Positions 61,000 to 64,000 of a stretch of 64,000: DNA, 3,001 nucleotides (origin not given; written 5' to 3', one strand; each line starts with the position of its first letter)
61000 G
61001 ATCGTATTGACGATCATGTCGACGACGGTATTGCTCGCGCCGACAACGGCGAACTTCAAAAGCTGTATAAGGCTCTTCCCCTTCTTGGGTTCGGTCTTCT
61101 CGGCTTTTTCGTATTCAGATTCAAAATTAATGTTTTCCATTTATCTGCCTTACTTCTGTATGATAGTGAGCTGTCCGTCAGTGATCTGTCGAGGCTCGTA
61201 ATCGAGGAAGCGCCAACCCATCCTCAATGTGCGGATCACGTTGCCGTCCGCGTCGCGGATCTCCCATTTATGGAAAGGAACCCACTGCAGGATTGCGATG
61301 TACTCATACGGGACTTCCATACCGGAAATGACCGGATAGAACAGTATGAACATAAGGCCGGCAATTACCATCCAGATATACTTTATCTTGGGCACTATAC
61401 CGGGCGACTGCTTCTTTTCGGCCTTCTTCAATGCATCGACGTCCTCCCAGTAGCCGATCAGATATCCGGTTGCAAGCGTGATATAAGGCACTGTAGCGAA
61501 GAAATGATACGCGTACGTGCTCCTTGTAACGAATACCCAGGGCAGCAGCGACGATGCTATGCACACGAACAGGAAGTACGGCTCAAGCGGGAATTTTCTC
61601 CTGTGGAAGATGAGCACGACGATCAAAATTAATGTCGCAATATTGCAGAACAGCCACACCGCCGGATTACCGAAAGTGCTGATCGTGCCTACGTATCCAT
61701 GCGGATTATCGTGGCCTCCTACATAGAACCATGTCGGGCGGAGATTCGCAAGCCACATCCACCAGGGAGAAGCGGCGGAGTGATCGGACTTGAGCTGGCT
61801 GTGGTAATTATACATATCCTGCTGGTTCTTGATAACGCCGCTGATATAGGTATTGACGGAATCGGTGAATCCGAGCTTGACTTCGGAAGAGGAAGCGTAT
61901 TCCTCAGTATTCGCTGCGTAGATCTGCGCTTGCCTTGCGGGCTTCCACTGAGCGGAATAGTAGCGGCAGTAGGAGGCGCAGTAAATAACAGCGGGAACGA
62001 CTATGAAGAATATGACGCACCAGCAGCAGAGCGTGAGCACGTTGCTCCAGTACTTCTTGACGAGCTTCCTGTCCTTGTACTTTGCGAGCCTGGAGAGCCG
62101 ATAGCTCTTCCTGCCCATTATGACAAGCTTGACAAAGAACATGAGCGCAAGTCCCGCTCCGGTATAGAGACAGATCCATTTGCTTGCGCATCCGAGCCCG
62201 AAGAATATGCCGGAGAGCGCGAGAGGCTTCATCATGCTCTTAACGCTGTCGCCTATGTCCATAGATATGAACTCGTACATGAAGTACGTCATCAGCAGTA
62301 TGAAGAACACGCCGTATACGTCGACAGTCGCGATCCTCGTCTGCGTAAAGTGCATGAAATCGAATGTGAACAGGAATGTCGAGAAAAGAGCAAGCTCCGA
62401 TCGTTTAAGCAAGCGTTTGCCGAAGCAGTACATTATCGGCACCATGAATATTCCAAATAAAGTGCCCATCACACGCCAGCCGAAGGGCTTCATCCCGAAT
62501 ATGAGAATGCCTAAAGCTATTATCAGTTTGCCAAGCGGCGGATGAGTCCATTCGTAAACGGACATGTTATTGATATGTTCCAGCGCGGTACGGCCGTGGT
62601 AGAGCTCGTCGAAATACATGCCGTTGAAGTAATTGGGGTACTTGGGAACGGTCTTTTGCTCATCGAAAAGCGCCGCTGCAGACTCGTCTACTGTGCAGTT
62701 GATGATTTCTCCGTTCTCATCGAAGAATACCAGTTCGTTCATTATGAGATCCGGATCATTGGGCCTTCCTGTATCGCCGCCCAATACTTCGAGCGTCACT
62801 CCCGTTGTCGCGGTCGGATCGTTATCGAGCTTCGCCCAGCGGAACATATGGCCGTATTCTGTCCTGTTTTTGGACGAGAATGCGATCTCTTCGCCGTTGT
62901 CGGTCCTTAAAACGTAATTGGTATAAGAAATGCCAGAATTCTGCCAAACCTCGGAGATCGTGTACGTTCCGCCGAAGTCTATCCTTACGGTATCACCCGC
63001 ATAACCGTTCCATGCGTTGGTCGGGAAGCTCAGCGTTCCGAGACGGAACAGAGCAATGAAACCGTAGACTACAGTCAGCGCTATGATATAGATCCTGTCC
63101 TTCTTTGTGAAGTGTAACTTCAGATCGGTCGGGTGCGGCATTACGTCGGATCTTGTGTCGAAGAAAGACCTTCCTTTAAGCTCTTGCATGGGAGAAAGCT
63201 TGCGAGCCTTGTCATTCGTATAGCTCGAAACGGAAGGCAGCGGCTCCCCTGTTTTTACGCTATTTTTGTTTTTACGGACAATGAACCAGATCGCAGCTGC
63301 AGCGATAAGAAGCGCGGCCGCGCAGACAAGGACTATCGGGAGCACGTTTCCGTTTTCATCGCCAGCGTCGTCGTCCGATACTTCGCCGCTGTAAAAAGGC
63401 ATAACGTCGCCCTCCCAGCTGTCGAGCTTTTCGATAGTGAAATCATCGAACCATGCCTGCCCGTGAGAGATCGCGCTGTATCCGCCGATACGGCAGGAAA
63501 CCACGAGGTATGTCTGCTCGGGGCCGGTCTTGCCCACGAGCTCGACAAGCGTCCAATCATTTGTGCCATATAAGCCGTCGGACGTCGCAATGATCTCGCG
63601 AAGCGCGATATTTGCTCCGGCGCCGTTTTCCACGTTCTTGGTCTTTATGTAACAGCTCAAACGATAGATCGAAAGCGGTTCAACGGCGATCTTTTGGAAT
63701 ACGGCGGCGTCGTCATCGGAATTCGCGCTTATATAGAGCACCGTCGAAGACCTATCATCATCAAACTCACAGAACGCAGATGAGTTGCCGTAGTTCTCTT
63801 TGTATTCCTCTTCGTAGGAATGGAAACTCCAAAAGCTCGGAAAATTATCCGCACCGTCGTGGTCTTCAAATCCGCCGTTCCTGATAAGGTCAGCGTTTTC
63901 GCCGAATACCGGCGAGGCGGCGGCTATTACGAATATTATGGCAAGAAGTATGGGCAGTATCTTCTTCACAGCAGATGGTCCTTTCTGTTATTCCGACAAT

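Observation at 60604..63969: Putative clostridial protein O-glycosylation module: CBM-fused PMT-like transferase plus GtrA, leading into comM-dprA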

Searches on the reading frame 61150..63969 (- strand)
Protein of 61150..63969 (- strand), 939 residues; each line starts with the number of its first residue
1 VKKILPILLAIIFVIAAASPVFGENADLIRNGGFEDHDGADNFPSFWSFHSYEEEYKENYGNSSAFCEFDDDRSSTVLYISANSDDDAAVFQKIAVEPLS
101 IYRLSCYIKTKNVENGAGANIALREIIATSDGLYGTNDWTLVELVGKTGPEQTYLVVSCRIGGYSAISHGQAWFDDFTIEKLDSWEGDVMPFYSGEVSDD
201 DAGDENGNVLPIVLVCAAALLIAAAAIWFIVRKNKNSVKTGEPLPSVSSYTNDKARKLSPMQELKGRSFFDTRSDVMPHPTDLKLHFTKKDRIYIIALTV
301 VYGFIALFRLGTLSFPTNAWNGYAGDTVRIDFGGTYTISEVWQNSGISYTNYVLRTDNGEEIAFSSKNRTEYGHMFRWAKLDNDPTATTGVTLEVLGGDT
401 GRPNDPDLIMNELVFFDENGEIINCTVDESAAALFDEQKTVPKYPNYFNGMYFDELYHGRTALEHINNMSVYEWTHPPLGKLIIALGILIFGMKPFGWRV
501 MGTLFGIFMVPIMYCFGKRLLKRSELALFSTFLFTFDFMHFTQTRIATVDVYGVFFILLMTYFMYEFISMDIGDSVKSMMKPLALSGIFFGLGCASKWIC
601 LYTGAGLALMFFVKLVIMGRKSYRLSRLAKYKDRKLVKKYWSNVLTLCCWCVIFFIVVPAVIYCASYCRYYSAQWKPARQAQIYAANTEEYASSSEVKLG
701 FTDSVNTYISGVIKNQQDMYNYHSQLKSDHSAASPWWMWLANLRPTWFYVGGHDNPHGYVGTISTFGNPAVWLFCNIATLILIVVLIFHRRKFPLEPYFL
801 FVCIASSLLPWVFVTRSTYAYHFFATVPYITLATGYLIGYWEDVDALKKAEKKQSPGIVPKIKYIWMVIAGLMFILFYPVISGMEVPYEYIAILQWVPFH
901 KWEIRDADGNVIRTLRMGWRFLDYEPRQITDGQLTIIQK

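Call 3: search_protein_families(library=pfam, proteins=[window:61150-63969:-], max_evalue=0.01)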
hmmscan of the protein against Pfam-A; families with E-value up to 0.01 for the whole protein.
window:61150-63969:- (939 aa): 3 families
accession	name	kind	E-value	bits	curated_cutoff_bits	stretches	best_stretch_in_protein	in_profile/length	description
PF16192.10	PMT_4TMC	-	1.5e-17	64.2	32.4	1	711-898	4-200/202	C-terminal four TMM region of protein-O-mannosyltransferase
PF02366.24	PMT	-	6.7e-15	55.8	22.7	1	448-665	18-235/245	Dolichyl-phosphate-mannose-protein mannosyltransferase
PF13231.12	PMT_2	-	3e-12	47.5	26.1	1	476-611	2-128/160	Dolichyl-phosphate-mannose-protein mannosyltransferase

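Call 4: search_protein_families(library=ncbifam, proteins=[window:61150-63969:-], max_evalue=0.01)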
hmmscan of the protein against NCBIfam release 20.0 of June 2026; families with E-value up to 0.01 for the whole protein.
window:61150-63969:- (939 aa): 1 family
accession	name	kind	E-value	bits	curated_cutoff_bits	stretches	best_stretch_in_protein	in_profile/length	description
NF058602.1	PrMnsylTfPmt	equivalog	9e-26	90.7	800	1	475-899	98-528/530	protein O-mannosyltransferase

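Call 6: search_solved_structures(query=window:61150-63969:-, max_evalue=1, show_alignments=2)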
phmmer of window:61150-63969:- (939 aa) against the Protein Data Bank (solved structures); distinct sequences matched with E-value up to 1: 0.

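Call 12: find_homologous_proteins(query=window:61150-63969:-, region=1-939)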
Query window:61150-63969:-, residues 1-939 (939 aa): 2119 proteins with E <= 0.001 among 8000 candidates; the best 120 are listed.
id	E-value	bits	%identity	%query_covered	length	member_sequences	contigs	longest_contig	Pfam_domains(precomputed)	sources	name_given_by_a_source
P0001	0.0e+0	2207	100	100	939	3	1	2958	PF02366.25,PF16192.11,PF13231.13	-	-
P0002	0.0e+0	1663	74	100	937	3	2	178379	PF02366.25,PF16192.11,PF13231.13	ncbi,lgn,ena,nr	ncbi:MAG: glycosyltransferase family 39 protein [Clostridia bacterium]|nr:glycosyltransferase family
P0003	0.0e+0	1560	70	99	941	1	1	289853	PF02366.25,PF16192.11,PF13231.13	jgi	jgi:predicted membrane-bound dolichyl-phosphate-mannose-protein mannosyltransferase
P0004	0.0e+0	1534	69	99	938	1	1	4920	PF02366.25,PF16192.11,PF13231.13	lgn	-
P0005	0.0e+0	1530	68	99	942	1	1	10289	PF02366.25,PF16192.11,PF13231.13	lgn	-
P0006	0.0e+0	1499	67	100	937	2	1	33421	PF02366.25,PF16192.11,PF13231.13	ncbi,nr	ncbi:MAG: glycosyltransferase family 39 protein [Clostridiales bacterium]|nr:glycosyltransferase fam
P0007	0.0e+0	1495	67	100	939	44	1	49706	PF02366.25,PF16192.11,PF13231.13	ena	-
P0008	0.0e+0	1493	67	98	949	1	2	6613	PF02366.25,PF16192.11,PF13231.13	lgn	-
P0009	0.0e+0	1480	67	99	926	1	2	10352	PF02366.25,PF16192.11,PF13231.13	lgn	-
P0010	0.0e+0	1424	64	99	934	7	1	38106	PF02366.25,PF16192.11,PF13231.13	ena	-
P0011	0.0e+0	1424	63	100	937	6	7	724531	PF02366.25,PF03600.23,PF16192.11,PF13231.13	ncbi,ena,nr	ncbi:MAG: glycosyltransferase family 39 protein [Clostridia bacterium]|nr:glycosyltransferase family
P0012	0.0e+0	1409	64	99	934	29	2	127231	PF02366.25,PF16192.11,PF13231.13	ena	-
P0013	0.0e+0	1406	63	100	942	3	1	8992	PF02366.25,PF16192.11,PF13231.13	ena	-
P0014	0.0e+0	1386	62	100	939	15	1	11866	PF02366.25,PF16192.11,PF13231.13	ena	-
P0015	0.0e+0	1380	62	100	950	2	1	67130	PF02366.25,PF16192.11,PF13231.13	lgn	-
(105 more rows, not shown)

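Call 27: find_related_loci(query=A1, collection=genome_contigs, flank=8000)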
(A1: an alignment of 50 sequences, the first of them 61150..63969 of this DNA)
Query A1 (939 aa) in genome_contigs; peptide patterns used: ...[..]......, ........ (x = any residue, [..] = any of these).
600 stretches matched a pattern (row limit reached: there are more); 598 encode a relative of the query (tblastn E <= 1e-3); the best 80 are kept; 80 distinct loci.
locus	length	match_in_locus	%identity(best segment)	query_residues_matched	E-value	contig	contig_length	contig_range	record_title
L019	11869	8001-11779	61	1-581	0e+0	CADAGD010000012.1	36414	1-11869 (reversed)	MAG: uncultured Clostridiales bacterium isolate RUG13271 genome assembly, contig: RUG13271_asm_12, whole genome shotgun 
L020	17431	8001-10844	40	1-938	0e+0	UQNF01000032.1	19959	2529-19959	uncultured Clostridium sp. isolate UMGS453 genome assembly, contig: NODE_1546_length_19959_cov_6.862490, whole genome sh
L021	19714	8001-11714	42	1-898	3e-148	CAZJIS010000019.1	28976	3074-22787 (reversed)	MAG TPA_asm: uncultured Clostridium sp. isolate SRP192927_co4_522 genome assembly, contig: NODE_2692_length_28976_cov_17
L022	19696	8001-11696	43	1-898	3e-149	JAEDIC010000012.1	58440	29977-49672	MAG: Clostridia bacterium isolate MAG152 NODE_197_length_58440_cov_13.633707, whole genome shotgun sequence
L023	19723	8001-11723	43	2-898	9e-144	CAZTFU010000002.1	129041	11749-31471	MAG TPA_asm: uncultured Clostridium sp. isolate SRP225648_co1_259 genome assembly, contig: NODE_126_length_129041_cov_20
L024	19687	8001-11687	41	29-898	1e-142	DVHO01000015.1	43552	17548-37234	MAG TPA_asm: Candidatus Pelethousia gallinarum isolate ChiHcec27-1353 ChiHcec27__C12479_L43552_SRR6323569, whole genome 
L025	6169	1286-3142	41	208-898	3e-143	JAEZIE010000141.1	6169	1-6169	MAG: Bacillota bacterium isolate OH_CDB_16 k127_507233, whole genome shotgun sequence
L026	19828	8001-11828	41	1-898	4e-142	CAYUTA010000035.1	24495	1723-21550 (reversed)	MAG TPA_asm: uncultured Oscillospiraceae bacterium isolate SRP335695_co1_57 genome assembly, contig: NODE_873_length_244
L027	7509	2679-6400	43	42-895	9e-141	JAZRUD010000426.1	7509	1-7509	MAG: Clostridia bacterium isolate T1900045337_YK20190026.MAGScoT_cleanbin_000026 SGB_6624_k141_1338398, whole genome sho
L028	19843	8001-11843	43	1-898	7e-140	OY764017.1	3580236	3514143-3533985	MAG: Christensenellaceae bacterium isolate da863df8-3121-48c8-a9fd-195775925dd7 genome assembly, chromosome: 1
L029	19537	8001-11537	42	77-898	4e-139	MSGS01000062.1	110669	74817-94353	MAG: Christensenellaceae bacterium Phil1 707_L1_merged_contig_668, whole genome shotgun sequence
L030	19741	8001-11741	40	23-898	7e-137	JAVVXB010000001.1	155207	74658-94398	MAG: Clostridia bacterium isolate CGS10Y3-bin18 NODE_47_length_155207_cov_7.979382, whole genome shotgun sequence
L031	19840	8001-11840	42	1-898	4e-135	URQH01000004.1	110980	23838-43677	uncultured Clostridiales bacterium isolate UMGS1241 genome assembly, contig: NODE_267_length_110980_cov_42.890521, whole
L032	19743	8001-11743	43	42-895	2e-134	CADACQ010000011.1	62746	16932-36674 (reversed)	MAG: uncultured Clostridiales bacterium isolate RUG13181 genome assembly, contig: RUG13181_asm_11, whole genome shotgun 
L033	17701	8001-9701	41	285-905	1e-133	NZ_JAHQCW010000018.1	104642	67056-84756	Diplocloster agilis strain ASD5720 Scaffold_18, whole genome shotgun sequence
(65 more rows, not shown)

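Call 32: predict_structure(alignment_id=A1)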
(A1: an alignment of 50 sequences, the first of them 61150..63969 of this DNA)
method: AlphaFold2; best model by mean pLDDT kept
length: 939 residues; sequences in the alignment: 50
mean_pLDDT: 84.7   pTM: 0.72
mean pLDDT of the five models: 84.7, 83.7, 83.5, 83.2, 82.3
residues with pLDDT >= 90: 451; 70-90: 360; 50-70: 80; < 50: 48
segments of 3 or more residues with pLDDT < 50: 18-25, 196-209, 236-256
pLDDT, mean of each block of 10 residues (from residue 1): 63 59 52 85 88 74 91 90 92 87 95 93 85 93 89 88 84 95 81 54 39 59 67 51 42 48 72 81 90 97 94 90 93 94 87 92 84 85 89 87 79 94 93 93 86 83 86 87 93 91 97 97 96 95 89 96 96 94 97 93 92 95 89 90 96 97 94 89 86 87 94 87 60 68 80 83 87 92 88 89 88 61 87 96 90 88 97 95 92 89 86 81 72 83
secondary structure, 60 per line:
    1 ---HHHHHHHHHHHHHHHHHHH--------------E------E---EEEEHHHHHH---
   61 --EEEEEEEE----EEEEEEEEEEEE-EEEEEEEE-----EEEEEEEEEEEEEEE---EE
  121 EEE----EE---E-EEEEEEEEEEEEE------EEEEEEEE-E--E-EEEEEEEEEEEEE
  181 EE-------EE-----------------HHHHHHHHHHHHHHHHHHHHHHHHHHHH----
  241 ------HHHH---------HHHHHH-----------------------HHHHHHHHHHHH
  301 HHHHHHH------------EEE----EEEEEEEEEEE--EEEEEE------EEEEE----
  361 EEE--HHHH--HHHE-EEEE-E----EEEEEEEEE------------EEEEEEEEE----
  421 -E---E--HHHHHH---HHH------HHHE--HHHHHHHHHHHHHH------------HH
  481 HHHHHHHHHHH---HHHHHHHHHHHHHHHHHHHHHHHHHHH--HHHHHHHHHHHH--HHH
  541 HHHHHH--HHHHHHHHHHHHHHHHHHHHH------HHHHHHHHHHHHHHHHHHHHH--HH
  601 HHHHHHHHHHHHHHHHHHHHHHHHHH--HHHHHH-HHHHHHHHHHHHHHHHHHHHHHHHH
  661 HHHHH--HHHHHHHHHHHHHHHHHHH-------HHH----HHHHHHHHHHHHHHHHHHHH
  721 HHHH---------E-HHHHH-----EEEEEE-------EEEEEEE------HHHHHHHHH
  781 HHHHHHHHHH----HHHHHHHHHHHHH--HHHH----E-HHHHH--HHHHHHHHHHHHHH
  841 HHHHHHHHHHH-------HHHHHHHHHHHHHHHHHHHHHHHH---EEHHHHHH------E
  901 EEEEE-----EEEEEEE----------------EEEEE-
elements in order (helices of 4 or more, strands of 3 or more residues): H4-22 E48-51 H52-57 E63-70 E75-86 E88-95 E101-115 E119-123 E135-147 E154-161 E168-182 H209-236 H247-250 H260-265 H289-307 E320-322 E327-337 E340-345 E352-356 E361-363 H366-369 E377-380 E387-395 E408-416 H429-434 H453-466 H479-491 H495-521 H524-535 H538-546 H549-569 H576-596 H599-626 H629-634 H636-665 H668-686 H701-724 H736-740 E746-751 E759-765 H772-790 H795-807 H810-813 H820-824 H827-851 H859-882 H888-893 E900-905 E911-917 E934-938

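Call 36: fold_search(model_id=the predicted structure, library=pdb)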
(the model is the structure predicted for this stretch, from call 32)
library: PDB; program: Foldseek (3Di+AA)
matches with E <= 10: 948; with E <= 0.001: 54
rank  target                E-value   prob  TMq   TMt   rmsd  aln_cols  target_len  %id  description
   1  9i5k_A                2.4e-12  1.00  0.39  0.71   4.4       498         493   16  Structure of the Chaetomium thermophilum Pmt4 homodimer (C2 symmetry) (released 2025-12-24)
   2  9e61_B                1.1e-10  1.00  0.36  0.46   9.4       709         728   13  Cryo-EM structure of Saccharomyces cerevisiae Pmt4 apo form (released 2025-10-15)
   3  9e6i_B                1.7e-10  1.00  0.36  0.46   9.2       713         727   13  Cryo-EM structure of Saccharomyces cerevisiae Pmt4-Ccw5 complex (released 2025-10-15)
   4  9e61_A                2.2e-10  1.00  0.36  0.46  10.9       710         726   13  Cryo-EM structure of Saccharomyces cerevisiae Pmt4 apo form (released 2025-10-15)
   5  9i5l_A                3.8e-09  1.00  0.38  0.50   9.3       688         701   12  Structure of the Chaetomium thermophilum Pmt4 homodimer (C1 symmetry) (released 2025-12-24)
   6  6p25_A                5.9e-09  1.00  0.36  0.46   8.3       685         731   15  Structure of S. cerevisiae protein O-mannosyltransferase Pmt1-Pmt2 complex bound to the sugar donor and a peptide acce (released 2019-07-10)
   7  6p25_B                2.7e-08  1.00  0.39  0.52   8.2       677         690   13  Structure of S. cerevisiae protein O-mannosyltransferase Pmt1-Pmt2 complex bound to the sugar donor and a peptide acce (released 2019-07-10)
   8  4d0q                  1.9e-07  1.00  0.14  0.71   4.0       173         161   20  Hyaluronan Binding Module of the Streptococcal Pneumoniae Hyaluronate Lyase (released 2014-08-06)
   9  5w6h_A                1.0e-05  1.00  0.13  0.17   4.4       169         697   16  Crystal structure of Bacteriophage CBA120 tailspike protein 4 enzymatically active domain (TSP4dN, orf213) (released 2018-10-24)
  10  8zdp_v                1.1e-05  1.00  0.12  0.14  68.0       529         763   14  Cryo-EM structure of Mycobacteriophage Douge Central fiber (gp20) (released 2025-06-25)
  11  8zdq_v                1.1e-05  1.00  0.12  0.13  68.0       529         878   14  Cryo-EM structure of Mycobacteriophage Douge complete baseplate (gp13, gp17, gp23, gp16, gp18 and gp20) (released 2025-06-25)
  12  5f15                  1.5e-05  1.00  0.26  0.42  12.8       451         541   12  Crystal Structure of ArnT from Cupriavidus metallidurans bound to Undecaprenyl phosphate (released 2016-02-17)
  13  1gui_A                2.8e-05  1.00  0.12  0.62   5.9       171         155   18  CBM4 structure and function (released 2002-09-26)
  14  4w8j                  3.3e-05  1.00  0.13  0.13  26.3       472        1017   12  Structure of the full-length insecticidal protein Cry1Ac reveals intriguing details of toxin packaging into in vivo form (released 2014-09-17)
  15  8a19_A                3.3e-05  0.99  0.12  0.09  31.1       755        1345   11  Structure of a leucinostatin derivative determined by host lattice display : L1E4V1 construct (released 2022-12-07)
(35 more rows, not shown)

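Call 48: search_solved_structures(query=A1, max_evalue=0.01, show_alignments=3)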
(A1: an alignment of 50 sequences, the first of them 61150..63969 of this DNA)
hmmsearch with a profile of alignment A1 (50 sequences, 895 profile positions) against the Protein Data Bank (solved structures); distinct sequences matched with E-value up to 0.01: 4.
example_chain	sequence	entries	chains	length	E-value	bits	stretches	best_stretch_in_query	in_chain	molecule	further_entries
9e61_A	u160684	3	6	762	2.1e-09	39.1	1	686-865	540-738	Dolichyl-phosphate-mannose--protein mannosyltransferase 4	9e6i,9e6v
9i5k_A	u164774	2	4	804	4.2e-07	31.5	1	687-820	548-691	Dolichyl-phosphate-mannose--protein mannosyltransferase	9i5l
4d0q_A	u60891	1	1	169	1.4e-05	26.5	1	26-180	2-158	HYALURONATE LYASE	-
6p25_A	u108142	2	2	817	1.6e-05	26.3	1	680-886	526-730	Dolichyl-phosphate-mannose--protein mannosyltransferase 1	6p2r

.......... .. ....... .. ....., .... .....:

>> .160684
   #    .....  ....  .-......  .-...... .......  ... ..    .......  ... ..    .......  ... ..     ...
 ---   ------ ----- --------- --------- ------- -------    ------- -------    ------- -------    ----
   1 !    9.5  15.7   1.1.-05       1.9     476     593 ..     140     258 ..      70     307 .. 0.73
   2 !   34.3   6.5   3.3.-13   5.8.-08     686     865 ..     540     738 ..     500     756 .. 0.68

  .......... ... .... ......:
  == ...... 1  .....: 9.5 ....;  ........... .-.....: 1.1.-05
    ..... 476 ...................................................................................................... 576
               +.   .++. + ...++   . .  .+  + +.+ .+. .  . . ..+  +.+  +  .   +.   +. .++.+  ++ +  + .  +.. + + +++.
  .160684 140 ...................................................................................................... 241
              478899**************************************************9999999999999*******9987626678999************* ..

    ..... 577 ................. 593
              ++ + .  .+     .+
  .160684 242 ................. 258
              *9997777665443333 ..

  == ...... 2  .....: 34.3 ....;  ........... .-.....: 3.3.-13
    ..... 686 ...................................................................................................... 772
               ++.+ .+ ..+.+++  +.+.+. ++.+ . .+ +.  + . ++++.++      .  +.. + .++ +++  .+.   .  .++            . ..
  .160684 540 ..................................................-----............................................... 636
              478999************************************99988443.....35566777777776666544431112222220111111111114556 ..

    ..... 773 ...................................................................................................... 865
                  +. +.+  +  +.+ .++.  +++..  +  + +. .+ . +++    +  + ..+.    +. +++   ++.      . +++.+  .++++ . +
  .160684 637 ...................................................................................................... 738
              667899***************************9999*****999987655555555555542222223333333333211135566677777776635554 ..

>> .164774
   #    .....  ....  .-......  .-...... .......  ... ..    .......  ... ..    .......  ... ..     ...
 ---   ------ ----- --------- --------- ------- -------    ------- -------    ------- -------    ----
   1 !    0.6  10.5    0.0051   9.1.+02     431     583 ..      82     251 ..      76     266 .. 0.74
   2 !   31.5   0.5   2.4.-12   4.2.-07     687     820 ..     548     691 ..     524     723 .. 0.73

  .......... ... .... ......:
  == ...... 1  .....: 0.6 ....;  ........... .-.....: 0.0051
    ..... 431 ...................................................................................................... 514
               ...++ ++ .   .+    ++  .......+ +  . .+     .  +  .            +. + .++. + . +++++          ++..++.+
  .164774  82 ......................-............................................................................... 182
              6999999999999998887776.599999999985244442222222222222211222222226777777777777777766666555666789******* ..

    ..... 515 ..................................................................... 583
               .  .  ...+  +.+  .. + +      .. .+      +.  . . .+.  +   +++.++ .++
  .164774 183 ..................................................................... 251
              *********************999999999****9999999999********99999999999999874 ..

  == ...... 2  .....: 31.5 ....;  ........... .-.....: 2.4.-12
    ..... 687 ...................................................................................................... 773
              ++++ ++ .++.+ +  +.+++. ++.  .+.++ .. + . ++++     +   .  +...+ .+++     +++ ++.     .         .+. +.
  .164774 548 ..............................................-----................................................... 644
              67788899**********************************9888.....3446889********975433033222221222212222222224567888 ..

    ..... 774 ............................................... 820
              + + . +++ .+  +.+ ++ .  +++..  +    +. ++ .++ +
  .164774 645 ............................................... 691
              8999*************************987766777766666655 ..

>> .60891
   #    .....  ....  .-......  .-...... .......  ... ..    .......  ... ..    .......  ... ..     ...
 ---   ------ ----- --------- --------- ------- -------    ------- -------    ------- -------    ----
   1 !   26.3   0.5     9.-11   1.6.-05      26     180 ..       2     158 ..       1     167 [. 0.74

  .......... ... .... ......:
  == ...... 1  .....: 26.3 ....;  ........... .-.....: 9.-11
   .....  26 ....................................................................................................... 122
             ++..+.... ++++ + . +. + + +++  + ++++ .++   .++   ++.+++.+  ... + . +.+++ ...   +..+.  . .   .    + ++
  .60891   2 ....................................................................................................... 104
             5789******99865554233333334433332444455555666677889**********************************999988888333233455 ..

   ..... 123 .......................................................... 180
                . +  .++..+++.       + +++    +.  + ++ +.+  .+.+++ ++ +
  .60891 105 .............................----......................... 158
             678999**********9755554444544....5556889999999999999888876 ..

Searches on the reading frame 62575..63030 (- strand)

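Call 9: search_protein_families(library=pfam, proteins=[window:62575-63030:-], max_evalue=10)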
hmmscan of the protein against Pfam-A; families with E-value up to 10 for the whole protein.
seq(152 aa): 2 families
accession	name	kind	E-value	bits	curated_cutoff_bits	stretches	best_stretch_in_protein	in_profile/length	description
PF08363.15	GbpC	-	0.013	15.6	27.2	1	63-119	144-197/307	Glucan-binding protein C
PF12142.13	PPO1_DWL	-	0.042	14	20.8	1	91-115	3-27/52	Polyphenol oxidase middle domain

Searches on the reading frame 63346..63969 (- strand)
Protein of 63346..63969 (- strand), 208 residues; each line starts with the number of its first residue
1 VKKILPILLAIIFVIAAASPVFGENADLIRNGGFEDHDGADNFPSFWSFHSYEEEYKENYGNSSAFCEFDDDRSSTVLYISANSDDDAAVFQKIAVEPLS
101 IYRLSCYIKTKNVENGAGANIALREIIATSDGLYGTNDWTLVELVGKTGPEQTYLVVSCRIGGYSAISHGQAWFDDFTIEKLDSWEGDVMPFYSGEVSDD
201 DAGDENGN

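Call 9: search_protein_families(library=pfam, proteins=[window:63346-63969:-], max_evalue=10)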
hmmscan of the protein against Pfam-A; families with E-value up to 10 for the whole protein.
seq(208 aa): 3 families
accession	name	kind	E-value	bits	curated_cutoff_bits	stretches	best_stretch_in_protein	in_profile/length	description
PF22637.2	CBM_4_9_1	-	0.0019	18.9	27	1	77-143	46-116/148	BppA domain 1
PF02018.23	CBM_4_9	-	0.033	15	25.9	1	27-113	2-76/136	Carbohydrate binding domain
PF19290.4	PmbA_TldD_2nd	-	0.099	13.5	20.9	1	125-159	45-68/109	PmbA/TldA metallopeptidase central domain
